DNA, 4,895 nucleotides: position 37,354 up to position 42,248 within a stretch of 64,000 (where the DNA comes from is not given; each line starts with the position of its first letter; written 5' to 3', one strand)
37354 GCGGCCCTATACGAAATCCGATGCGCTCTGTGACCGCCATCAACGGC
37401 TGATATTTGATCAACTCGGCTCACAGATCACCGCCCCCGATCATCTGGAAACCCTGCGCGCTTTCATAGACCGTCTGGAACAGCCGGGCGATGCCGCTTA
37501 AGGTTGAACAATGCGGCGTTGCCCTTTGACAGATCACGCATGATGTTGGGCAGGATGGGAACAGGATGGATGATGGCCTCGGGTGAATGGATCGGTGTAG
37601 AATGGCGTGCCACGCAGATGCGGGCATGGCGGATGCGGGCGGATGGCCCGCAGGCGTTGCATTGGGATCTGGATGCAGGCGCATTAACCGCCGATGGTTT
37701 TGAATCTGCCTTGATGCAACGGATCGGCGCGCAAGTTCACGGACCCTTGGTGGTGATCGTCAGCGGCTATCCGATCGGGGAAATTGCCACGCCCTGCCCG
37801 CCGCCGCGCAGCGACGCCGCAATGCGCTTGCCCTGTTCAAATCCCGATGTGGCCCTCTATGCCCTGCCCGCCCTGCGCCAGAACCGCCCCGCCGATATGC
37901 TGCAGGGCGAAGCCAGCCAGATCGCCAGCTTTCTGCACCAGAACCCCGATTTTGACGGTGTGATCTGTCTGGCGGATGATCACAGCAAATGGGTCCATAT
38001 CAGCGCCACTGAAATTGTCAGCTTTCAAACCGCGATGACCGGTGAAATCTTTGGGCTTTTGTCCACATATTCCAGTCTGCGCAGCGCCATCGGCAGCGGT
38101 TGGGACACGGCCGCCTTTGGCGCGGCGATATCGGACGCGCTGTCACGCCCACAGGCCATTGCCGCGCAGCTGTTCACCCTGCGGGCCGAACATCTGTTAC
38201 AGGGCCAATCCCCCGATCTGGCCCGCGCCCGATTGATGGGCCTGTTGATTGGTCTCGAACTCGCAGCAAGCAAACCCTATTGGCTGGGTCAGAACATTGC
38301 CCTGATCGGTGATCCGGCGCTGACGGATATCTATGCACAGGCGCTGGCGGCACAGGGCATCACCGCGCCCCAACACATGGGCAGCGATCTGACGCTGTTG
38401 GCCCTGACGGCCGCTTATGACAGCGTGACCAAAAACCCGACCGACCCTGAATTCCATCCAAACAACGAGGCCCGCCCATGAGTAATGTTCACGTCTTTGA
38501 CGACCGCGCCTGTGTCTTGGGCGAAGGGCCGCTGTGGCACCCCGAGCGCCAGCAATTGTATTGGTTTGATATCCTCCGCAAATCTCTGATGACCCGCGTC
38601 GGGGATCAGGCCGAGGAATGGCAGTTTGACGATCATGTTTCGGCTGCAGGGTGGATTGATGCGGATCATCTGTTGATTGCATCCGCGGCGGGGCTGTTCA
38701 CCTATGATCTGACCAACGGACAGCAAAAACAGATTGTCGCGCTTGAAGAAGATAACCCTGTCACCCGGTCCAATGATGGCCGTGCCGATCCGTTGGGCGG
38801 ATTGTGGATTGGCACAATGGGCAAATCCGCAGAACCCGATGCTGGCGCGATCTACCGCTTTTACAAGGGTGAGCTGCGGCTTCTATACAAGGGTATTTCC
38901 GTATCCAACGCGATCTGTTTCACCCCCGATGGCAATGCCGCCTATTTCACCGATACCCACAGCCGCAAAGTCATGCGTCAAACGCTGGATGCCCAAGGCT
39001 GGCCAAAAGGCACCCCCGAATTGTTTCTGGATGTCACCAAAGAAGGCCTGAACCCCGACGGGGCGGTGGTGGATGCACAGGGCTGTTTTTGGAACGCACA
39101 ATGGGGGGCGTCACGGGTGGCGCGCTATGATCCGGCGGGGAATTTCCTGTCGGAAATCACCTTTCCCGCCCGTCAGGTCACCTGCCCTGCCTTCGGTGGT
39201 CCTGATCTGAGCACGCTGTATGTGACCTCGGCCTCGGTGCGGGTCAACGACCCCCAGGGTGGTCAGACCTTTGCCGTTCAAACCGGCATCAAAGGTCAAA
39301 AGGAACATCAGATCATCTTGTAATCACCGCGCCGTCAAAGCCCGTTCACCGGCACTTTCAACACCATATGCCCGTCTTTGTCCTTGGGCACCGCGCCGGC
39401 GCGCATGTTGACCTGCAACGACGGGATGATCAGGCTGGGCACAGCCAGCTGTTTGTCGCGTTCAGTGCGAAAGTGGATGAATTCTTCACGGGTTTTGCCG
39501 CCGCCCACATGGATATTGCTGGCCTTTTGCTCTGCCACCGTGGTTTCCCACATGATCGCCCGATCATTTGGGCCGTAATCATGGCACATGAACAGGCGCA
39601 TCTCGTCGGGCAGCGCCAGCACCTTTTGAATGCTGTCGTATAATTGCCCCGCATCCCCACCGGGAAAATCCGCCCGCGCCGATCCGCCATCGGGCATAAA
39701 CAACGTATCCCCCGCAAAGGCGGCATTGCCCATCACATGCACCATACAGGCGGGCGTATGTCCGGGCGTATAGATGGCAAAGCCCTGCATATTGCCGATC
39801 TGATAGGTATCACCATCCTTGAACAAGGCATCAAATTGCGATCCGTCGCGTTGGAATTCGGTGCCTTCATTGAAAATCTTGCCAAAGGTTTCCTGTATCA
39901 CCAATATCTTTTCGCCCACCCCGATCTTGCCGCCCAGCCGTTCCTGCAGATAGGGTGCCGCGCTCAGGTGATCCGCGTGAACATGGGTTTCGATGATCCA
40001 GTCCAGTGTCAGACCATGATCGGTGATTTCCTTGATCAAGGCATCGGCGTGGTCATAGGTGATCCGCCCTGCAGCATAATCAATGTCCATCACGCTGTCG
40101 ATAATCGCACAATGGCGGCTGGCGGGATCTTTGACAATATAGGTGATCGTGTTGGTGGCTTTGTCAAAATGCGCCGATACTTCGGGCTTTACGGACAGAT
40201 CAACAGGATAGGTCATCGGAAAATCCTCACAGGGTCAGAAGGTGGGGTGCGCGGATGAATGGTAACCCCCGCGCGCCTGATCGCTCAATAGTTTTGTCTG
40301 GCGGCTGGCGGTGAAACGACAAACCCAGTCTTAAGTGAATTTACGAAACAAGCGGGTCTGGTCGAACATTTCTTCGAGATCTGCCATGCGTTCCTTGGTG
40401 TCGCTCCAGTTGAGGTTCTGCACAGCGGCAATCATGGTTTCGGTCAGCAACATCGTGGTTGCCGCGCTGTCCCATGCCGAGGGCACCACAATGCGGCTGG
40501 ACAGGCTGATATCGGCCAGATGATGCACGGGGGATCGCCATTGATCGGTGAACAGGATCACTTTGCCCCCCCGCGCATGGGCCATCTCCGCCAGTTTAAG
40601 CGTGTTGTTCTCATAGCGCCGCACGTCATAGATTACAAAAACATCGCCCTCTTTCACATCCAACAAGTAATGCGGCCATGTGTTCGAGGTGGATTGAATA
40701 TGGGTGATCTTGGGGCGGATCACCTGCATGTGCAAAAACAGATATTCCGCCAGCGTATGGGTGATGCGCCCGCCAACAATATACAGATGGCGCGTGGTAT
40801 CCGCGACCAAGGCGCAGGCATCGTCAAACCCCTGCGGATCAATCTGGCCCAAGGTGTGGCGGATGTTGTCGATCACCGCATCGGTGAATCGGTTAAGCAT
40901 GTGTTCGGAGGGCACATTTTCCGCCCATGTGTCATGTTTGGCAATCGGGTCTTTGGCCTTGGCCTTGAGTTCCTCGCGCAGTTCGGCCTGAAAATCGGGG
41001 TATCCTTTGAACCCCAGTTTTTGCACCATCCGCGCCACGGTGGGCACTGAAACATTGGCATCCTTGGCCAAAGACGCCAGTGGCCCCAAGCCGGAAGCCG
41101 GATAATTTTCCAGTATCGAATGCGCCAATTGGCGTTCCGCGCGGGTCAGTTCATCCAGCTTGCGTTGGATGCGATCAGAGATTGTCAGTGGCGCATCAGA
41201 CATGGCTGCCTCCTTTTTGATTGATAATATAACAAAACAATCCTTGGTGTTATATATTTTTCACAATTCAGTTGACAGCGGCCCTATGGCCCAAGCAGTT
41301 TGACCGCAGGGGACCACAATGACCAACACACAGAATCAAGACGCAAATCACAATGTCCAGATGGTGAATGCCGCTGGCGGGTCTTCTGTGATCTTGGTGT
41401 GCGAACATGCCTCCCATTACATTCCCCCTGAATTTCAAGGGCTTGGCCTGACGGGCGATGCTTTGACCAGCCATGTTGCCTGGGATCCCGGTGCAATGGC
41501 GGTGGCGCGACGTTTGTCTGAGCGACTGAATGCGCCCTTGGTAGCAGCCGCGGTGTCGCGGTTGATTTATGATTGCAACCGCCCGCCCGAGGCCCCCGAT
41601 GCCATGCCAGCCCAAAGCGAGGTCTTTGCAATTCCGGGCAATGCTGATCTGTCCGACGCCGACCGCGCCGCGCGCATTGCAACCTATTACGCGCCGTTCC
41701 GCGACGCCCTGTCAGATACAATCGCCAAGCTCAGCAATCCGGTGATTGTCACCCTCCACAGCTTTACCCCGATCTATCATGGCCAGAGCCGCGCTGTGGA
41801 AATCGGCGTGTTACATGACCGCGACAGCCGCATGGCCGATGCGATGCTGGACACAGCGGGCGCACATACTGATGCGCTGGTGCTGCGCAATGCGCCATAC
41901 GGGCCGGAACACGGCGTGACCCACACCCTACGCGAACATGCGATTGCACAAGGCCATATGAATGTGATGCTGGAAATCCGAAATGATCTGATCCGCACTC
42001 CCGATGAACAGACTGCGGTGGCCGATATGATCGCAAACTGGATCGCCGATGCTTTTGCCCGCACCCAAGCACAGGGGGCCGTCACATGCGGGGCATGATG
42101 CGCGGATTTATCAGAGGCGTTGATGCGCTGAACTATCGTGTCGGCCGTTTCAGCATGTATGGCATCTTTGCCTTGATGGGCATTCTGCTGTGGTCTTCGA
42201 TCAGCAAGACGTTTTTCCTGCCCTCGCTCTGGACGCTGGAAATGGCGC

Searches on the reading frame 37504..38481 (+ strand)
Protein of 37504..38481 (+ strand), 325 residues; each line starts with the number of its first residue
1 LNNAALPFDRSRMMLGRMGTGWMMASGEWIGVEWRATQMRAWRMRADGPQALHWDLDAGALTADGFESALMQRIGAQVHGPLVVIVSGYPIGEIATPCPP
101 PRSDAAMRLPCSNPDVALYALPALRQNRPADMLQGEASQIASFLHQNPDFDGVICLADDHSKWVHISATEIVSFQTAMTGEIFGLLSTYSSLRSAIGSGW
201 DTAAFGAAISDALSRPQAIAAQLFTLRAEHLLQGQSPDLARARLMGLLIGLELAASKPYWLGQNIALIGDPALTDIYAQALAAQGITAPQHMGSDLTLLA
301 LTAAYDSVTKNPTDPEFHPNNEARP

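Call 12: search_protein_families(library=pfam, proteins=[window:37504-38481:+], max_evalue=0.00001)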
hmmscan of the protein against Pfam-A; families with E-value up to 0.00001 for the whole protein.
window:37504-38481:+ (325 aa): 1 family
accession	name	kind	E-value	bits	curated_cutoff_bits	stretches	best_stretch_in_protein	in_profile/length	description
PF05035.17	DGOK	-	6.9e-57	193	25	1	34-303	2-280/281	2-keto-3-deoxy-galactonokinase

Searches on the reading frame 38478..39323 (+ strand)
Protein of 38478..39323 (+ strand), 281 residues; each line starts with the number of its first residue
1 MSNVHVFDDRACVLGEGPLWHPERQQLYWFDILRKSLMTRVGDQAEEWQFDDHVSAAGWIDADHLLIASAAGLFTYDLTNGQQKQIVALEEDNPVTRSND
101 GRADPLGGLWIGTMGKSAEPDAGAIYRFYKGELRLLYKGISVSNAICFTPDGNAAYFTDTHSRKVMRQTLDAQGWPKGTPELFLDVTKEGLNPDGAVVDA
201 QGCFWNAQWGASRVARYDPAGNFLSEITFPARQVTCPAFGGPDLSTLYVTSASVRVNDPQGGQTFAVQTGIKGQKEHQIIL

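Call 12: search_protein_families(library=pfam, proteins=[window:38478-39323:+], max_evalue=0.00001)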
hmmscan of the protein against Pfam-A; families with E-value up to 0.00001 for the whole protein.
window:38478-39323:+ (281 aa): 1 family
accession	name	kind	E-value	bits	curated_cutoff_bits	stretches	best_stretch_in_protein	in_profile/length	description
PF08450.18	SGL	-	1.4e-72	244.7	26.3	1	14-252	1-245/246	SMP-30/Gluconolactonase/LRE-like region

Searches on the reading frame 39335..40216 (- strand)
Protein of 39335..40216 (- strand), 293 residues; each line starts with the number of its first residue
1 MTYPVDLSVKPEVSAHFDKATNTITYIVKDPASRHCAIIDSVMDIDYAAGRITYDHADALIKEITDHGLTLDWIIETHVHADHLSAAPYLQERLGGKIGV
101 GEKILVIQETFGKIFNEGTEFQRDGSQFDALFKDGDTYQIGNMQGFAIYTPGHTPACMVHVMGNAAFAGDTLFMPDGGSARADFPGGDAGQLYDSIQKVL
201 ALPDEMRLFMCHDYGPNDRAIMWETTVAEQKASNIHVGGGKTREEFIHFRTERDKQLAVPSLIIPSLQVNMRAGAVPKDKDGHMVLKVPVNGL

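Call 12: search_protein_families(library=pfam, proteins=[window:39335-40216:-], max_evalue=0.00001)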
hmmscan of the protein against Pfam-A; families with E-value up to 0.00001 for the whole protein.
window:39335-40216:- (293 aa): 1 family
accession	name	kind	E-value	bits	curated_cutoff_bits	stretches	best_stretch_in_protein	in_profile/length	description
PF00753.33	Lactamase_B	-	1.9e-19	70.8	22.7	1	26-212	9-196/196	Metallo-beta-lactamase superfamily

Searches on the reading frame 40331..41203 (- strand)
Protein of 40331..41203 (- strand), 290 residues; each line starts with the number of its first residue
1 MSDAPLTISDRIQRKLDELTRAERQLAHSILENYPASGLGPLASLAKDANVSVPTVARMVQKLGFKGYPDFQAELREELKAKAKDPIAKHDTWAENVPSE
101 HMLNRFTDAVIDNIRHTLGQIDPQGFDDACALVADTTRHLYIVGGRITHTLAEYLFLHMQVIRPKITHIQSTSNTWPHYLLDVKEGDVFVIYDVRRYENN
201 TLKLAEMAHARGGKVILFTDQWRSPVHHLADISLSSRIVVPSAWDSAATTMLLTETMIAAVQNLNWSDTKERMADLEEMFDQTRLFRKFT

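Call 12: search_protein_families(library=pfam, proteins=[window:40331-41203:-], max_evalue=0.00001)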
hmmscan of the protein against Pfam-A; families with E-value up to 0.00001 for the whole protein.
window:40331-41203:- (290 aa): 2 families
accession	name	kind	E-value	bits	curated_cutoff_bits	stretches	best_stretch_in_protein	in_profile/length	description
PF01380.27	SIS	-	2.3e-17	63.4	25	1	138-259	6-130/131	SIS domain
PF01418.23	HTH_6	-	6.3e-15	55.4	28.3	1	9-81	4-76/77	Helix-turn-helix domain, rpiR family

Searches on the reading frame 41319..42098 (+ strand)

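Call 12: search_protein_families(library=pfam, proteins=[window:41319-42098:+], max_evalue=0.00001)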
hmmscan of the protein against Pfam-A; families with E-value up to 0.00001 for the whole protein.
window:41319-42098:+ (259 aa): 1 family
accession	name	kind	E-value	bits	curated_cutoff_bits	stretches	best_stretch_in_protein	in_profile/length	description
PF05013.17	FGase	-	1.4e-40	140.2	28.9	1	23-225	2-218/219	N-formylglutamate amidohydrolase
